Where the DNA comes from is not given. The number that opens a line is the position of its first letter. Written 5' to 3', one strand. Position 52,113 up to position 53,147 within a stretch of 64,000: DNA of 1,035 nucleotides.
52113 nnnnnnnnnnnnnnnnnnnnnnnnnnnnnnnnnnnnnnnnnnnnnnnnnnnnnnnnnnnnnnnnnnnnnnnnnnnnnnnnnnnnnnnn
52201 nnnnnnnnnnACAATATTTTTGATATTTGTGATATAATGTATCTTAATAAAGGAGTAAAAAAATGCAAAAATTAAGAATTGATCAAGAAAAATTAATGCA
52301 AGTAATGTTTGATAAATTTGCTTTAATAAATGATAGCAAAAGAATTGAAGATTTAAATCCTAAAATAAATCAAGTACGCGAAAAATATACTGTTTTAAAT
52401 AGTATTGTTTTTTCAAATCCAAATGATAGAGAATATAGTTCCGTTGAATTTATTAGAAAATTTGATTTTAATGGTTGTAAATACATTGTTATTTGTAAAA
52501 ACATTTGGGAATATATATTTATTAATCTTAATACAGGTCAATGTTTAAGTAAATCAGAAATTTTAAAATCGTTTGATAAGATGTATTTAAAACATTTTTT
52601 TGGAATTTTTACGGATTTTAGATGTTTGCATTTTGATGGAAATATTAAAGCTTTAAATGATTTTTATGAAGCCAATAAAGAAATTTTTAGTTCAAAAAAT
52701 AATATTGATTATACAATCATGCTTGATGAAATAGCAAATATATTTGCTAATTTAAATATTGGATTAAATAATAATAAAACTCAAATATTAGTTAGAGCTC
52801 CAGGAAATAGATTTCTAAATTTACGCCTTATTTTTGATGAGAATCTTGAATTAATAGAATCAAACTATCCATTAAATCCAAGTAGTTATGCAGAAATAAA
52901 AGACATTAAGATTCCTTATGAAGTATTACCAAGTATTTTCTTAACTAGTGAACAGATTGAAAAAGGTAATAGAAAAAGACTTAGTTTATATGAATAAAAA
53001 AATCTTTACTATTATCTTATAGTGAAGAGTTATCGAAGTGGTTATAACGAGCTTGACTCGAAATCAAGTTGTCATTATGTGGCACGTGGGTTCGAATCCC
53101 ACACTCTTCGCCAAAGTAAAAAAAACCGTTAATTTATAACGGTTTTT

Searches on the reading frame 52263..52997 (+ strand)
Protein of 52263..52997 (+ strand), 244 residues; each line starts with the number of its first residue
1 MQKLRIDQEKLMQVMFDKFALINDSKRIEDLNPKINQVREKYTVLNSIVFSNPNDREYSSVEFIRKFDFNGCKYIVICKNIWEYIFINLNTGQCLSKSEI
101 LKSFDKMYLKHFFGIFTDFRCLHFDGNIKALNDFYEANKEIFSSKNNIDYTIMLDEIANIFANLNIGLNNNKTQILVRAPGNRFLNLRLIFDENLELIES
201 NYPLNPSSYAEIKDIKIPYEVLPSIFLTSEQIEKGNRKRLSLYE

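Call 3: search_protein_families(library=pfam, proteins=[window:52263-52997:+], max_evalue=0.01)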
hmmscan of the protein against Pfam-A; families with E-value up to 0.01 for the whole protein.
window:52263-52997:+ (244 aa): 0 families

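Call 4: search_protein_families(library=ncbifam, proteins=[window:52263-52997:+], max_evalue=0.01)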
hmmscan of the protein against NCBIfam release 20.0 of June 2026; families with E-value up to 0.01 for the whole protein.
window:52263-52997:+ (244 aa): 0 families

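Call 10: search_protein_families(library=padloc, proteins=[window:52263-52997:+], max_evalue=0.01)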
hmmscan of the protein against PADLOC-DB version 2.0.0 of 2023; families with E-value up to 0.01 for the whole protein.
window:52263-52997:+ (244 aa): 0 families

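Call 11: search_protein_families(library=phrogs, proteins=[window:52263-52997:+], max_evalue=0.01)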
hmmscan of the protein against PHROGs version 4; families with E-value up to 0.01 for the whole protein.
window:52263-52997:+ (244 aa): 0 families
